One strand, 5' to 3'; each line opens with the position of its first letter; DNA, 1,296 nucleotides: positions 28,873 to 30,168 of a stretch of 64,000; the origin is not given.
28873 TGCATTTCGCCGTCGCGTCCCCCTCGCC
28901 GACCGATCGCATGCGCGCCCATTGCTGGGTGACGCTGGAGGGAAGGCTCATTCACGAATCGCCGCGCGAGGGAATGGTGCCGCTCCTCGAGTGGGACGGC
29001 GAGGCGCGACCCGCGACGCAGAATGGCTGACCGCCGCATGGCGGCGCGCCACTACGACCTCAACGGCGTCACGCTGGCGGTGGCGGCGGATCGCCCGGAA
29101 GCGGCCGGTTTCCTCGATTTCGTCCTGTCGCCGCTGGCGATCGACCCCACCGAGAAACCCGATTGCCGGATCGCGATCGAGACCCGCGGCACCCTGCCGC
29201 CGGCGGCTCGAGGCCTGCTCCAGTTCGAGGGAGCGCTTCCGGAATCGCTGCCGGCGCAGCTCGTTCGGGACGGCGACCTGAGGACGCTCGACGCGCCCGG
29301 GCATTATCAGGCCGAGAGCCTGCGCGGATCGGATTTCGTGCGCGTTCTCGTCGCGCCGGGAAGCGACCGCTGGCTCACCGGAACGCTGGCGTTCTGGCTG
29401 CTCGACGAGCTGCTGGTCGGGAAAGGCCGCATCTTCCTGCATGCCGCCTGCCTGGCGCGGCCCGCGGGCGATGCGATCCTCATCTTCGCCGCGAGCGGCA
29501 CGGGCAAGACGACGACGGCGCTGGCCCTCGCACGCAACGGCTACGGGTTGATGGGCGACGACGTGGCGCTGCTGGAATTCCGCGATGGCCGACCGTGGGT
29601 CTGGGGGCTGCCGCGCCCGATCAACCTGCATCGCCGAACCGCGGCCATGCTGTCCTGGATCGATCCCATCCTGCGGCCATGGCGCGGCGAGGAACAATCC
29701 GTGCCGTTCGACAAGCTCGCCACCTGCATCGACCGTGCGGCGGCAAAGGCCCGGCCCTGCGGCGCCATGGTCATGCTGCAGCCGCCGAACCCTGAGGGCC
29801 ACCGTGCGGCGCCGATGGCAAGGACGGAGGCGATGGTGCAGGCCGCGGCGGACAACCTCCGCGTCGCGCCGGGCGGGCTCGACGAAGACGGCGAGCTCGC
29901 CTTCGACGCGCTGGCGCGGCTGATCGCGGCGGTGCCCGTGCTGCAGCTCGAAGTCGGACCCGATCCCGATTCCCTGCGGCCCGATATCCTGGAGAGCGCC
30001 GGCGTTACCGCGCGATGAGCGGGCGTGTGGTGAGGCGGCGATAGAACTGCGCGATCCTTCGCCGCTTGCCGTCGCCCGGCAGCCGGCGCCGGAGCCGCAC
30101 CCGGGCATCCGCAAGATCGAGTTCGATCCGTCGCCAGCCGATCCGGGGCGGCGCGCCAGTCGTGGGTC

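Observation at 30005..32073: Fmt/ArnA-type formyltransferase translationally coupled to the lasso-associated nucleotidyltransferase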

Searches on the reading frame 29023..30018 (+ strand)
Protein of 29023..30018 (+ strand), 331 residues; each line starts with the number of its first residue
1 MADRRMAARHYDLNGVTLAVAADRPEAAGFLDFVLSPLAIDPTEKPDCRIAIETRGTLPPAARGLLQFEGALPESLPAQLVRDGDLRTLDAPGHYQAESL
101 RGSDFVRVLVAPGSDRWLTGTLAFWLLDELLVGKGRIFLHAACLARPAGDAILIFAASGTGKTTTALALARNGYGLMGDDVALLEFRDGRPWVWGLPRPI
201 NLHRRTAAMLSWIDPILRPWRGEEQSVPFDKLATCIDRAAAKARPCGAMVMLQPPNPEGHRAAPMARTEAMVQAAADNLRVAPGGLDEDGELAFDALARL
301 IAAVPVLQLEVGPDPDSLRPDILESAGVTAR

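Call 5: search_protein_families(library=pfam, proteins=[window:29023-30018:+], max_evalue=0.01)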
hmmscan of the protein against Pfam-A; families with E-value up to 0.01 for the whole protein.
window:29023-30018:+ (331 aa): 2 families
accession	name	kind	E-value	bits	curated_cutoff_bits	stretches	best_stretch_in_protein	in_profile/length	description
PF13481.12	AAA_25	-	0.00023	21.3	27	1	146-219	30-99/195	AAA domain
PF07475.17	Hpr_kinase_C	-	0.0014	18.6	33.3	1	149-185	18-54/171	HPr Serine kinase C-terminal domain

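Call 6: search_protein_families(library=ncbifam, proteins=[window:29023-30018:+], max_evalue=0.01)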
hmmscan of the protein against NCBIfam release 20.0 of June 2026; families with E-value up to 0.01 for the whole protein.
window:29023-30018:+ (331 aa): 5 families
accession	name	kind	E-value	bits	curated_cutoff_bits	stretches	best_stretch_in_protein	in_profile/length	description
TIGR04352.1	HprK_rel_A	equivalog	2.5e-11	43.2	200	1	135-225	95-184/280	HprK-related kinase A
TIGR04355.1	HprK_rel_B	hypoth_equivalog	0.0008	18.6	200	1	130-197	138-204/351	HprK-related kinase B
TIGR00679.1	hpr-ser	equivalog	0.0028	16.9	240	1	149-184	143-178/300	HPr(Ser) kinase/phosphatase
NF006822.0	PRK09344.1-4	equivalog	0.0033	16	806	1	124-180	204-257/537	phosphoenolpyruvate carboxykinase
NF006820.0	PRK09344.1-2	subfamily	0.0074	14.9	636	0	124-180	201-254/529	phosphoenolpyruvate carboxykinase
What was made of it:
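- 29023..30018 (+): HPr-kinase-related P-loop kinase (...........GDD), 331 aa. It converges on the formyltransferase gene, and the two ORFs overlap by 14 nt at their 3' ends (30005..30018). Weak hits to TIGR04352 HprK_rel_A and PF07475 (calls 5, 6).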

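Call 34: find_homologous_proteins(query=window:29023-30018:+, max_evalue=0.00001)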
Query window:29023-30018:+ (331 aa): 74 proteins with E <= 0.00001 among 8000 candidates.
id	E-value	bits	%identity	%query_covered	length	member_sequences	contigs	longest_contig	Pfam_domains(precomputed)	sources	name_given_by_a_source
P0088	5.0e-212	721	98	100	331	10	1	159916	-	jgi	-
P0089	1.6e-122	427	62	99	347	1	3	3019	-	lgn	-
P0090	6.3e-121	422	63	98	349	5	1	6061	-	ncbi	-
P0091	4.0e-120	419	62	99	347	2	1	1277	-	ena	-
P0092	4.7e-120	419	62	97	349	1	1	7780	-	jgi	jgi:hypothetical protein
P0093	3.6e-113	396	58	97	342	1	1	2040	PF27840.1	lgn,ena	-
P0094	4.8e-84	301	47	98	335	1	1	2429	-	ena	-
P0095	9.3e-81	290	50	96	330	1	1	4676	PF27840.1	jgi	jgi:hypothetical protein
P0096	1.8e-79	286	44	98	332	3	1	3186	-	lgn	-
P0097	2.0e-78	282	47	96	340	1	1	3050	PF27840.1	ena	-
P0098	2.0e-78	282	48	96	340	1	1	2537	PF27840.1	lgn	-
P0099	3.1e-78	282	47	95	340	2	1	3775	-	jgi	jgi:hypothetical protein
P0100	7.7e-77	277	43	97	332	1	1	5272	-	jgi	jgi:hypothetical protein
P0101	1.1e-76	276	48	97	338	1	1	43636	PF27840.1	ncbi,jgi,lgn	jgi:hypothetical protein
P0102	4.0e-76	275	45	98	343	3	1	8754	-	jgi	jgi:hypothetical protein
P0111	3.8e-71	258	43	95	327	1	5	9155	PF27840.1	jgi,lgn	jgi:hypothetical protein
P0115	4.2e-70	255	43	95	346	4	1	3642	PF27840.1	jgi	jgi:hypothetical protein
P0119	3.1e-68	249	42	95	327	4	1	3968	PF27840.1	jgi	jgi:hypothetical protein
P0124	1.2e-64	237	41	95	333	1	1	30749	-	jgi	jgi:hypothetical protein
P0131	2.4e-44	170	38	96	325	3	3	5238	PF27840.1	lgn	-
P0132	7.5e-41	159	34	97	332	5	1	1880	PF27840.1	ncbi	-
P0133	3.3e-39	153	36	94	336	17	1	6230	PF27840.1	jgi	-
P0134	2.3e-37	147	35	87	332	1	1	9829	PF27840.1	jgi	jgi:hypothetical protein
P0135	5.9e-37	146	38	73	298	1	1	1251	PF27840.1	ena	-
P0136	1.7e-34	138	36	75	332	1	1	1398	PF27840.1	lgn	-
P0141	1.5e-28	118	32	93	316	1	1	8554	PF27840.1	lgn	-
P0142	1.0e-24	106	35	68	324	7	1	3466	PF27840.1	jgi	jgi:hypothetical protein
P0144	3.3e-24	104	36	77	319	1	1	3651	PF27840.1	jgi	jgi:hypothetical protein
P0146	1.6e-23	102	28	94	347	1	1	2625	PF27840.1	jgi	jgi:hypothetical protein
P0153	1.5e-17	82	35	66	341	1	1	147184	-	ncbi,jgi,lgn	jgi:hypothetical protein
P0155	4.8e-17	80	33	87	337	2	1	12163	PF27840.1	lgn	-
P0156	1.2e-16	79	31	83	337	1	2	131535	PF27840.1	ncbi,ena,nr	ncbi:MAG: hypothetical protein FD152_750 [Xanthobacteraceae bacterium]|nr:MAG: hypothetical protein 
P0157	1.9e-16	78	32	83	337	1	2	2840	PF27840.1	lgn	-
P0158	1.8e-15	75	31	83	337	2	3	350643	PF27840.1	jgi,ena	jgi:hypothetical protein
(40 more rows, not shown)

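Call 35: find_encoding_contigs(protein=P0101, flank=10000, max_places=1)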
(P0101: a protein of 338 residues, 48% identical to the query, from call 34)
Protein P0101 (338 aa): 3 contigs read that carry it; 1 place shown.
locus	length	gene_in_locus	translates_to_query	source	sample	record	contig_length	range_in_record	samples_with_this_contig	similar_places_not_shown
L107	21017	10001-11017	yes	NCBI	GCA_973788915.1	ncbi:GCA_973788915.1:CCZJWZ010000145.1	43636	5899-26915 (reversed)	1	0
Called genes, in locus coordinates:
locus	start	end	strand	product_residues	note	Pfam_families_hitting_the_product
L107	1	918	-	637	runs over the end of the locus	PF00496:SBP_bac_5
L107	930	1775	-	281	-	PF12849:PBP_like_2, PF13531:SBP_bac_11, PF13416:SBP_bac_8 (faint)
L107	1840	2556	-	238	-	PF00005:ABC_tran, PF13304:AAA_21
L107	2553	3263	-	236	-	-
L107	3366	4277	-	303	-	PF00126:HTH_1, PF03466:LysR_substrate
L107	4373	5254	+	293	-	PF02634:FdhD-NarQ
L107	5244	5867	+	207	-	PF12804:NTP_transf_3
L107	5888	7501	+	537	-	PF00355:Rieske, PF13806:Rieske_2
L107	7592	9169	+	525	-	-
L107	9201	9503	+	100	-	PF05402:PqqD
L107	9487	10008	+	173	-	PF13471:Transglut_core3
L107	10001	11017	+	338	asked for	PF27840:ScmC (faint)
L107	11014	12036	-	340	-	PF14907:NTP_transf_5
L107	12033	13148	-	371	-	PF02668:TauD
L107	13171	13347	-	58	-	-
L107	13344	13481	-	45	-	-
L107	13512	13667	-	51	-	-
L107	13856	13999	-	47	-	-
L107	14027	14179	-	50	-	-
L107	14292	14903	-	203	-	-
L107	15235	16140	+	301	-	PF04724:Glyco_transf_17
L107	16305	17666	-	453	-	PF05598:DUF772, PF01609:DDE_Tnp_1, PF13751:DDE_Tnp_1_6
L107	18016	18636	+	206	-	PF00484:Pro_CA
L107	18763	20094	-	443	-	PF13439:Glyco_transf_4 (weak), PF20706:GT4-conflict, PF00534:Glycos_transf_1, PF13692:Glyco_trans_1_4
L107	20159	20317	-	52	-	-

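Call 36: find_encoding_contigs(protein=P0124, flank=10000, max_places=1)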
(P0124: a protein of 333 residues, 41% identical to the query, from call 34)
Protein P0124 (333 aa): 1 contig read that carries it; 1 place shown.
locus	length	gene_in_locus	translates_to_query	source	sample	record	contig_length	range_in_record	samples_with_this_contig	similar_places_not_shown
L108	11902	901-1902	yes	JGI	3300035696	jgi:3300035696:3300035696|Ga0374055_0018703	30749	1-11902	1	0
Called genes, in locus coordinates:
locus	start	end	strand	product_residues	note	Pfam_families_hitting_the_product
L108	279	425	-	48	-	-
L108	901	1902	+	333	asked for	-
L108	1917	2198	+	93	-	PF05402:PqqD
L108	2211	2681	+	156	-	PF13471:Transglut_core3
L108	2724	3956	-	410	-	PF01743:PolyA_pol, PF12627:PolyA_pol_RNAbd (weak)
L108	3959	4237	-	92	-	PF19606:DUF6111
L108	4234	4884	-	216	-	PF00293:NUDIX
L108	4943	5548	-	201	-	PF06938:DUF1285_N, PF21028:DUF1285_C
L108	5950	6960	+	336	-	PF20030:bpMoxR, PF07726:AAA_3, PF07728:AAA_5, PF17863:AAA_lid_2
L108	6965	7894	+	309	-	PF01882:DUF58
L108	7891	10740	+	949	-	PF07584:BatA, PF13709:DUF4159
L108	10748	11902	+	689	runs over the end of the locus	-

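Call 37: find_encoding_contigs(protein=P0153, flank=10000, max_places=1)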
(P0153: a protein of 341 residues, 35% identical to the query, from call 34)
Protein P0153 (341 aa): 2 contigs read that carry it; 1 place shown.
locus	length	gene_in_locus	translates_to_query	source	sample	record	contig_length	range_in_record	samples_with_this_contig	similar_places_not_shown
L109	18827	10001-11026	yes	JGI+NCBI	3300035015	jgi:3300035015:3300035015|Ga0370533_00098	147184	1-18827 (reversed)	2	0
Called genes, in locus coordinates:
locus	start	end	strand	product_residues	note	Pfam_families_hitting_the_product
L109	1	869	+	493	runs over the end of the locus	PF01425:Amidase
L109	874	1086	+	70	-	-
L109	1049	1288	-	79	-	-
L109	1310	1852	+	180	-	PF04542:Sigma70_r2, PF08281:Sigma70_r4_2, PF04545:Sigma70_r4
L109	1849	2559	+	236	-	PF10099:RskA_C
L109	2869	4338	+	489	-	PF02934:GatB_N, PF02637:GatB_Yqey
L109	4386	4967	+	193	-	-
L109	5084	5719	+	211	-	PF02798:GST_N, PF13417:GST_N_3, PF13409:GST_N_2, PF00043:GST_C, PF13410:GST_C_2, PF14497:GST_C_3 (weak)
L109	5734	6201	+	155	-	PF00583:Acetyltransf_1, PF13673:Acetyltransf_10, PF13508:Acetyltransf_7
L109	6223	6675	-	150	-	-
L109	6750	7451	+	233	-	PF02798:GST_N, PF13417:GST_N_3, PF13409:GST_N_2, PF00043:GST_C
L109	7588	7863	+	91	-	-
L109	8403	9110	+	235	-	PF13610:DDE_Tnp_IS240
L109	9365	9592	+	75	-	PF05402:PqqD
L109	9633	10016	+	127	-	PF13471:Transglut_core3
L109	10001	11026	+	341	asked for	-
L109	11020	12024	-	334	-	PF14907:NTP_transf_5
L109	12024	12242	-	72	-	-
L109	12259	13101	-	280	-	PF00501:AMP-binding, PF13302:Acetyltransf_3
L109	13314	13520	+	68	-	-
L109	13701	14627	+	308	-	PF00551:Formyl_trans_N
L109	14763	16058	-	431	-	PF09587:PGA_cap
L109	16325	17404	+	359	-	PF08245:Mur_ligase_M, PF02875:Mur_ligase_C (weak)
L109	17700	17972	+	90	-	PF01527:HTH_Tnp_1 (weak)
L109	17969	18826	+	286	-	?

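Call 38: find_encoding_contigs(protein=P0158, flank=10000, max_places=1)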
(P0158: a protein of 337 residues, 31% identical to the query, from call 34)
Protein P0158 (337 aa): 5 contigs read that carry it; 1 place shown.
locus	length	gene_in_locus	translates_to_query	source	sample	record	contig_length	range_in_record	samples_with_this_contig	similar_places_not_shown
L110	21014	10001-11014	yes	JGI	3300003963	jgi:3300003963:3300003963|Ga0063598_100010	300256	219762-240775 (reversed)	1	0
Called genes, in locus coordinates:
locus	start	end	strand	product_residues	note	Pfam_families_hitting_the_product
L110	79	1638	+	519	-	PF01425:Amidase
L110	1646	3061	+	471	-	PF01425:Amidase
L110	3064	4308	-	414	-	PF00202:Aminotran_3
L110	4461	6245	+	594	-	PF00070:Pyr_redox (faint), PF07992:Pyr_redox_2, PF13450:NAD_binding_8 (faint), PF13738:Pyr_redox_3, PF00743:FMO-like, PF13434:Lys_Orn_oxgnase (weak)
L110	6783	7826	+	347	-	PF04143:Sulf_transp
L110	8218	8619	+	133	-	-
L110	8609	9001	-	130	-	PF04134:DCC1-like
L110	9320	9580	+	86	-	PF05402:PqqD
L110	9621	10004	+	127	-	PF13471:Transglut_core3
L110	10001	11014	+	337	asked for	PF27840:ScmC (weak)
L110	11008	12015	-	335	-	PF14907:NTP_transf_5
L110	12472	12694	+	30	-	-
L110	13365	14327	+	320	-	PF00551:Formyl_trans_N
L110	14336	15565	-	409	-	PF07690:MFS_1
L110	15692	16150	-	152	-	PF01575:MaoC_dehydratas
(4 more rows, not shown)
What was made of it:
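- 29023..30018 (+): Homologues carry faint PF27840 ScmC hits (calls 34, 35, 38).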

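Call 49: search_protein_families(library=pfam, proteins=[L107:7592-9169:+, L109:12024-12242:-, L107:12033-13148:-], max_evalue=1)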
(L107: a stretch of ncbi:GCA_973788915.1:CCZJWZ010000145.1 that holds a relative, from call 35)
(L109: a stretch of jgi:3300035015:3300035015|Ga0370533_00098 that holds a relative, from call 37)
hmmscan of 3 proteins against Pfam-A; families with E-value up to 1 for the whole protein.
L107:7592-9169:+ (525 aa): 0 families

L109:12024-12242:- (72 aa): 0 families

L107:12033-13148:- (371 aa): 2 families
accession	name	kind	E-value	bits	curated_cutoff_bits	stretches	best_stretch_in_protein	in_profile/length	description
PF02668.22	TauD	-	1.8e-36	126.9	27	1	57-309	9-267/267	Taurine catabolism dioxygenase TauD, TfdA family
PF08943.16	CsiD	-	0.18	11.4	27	1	265-307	249-289/294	CsiD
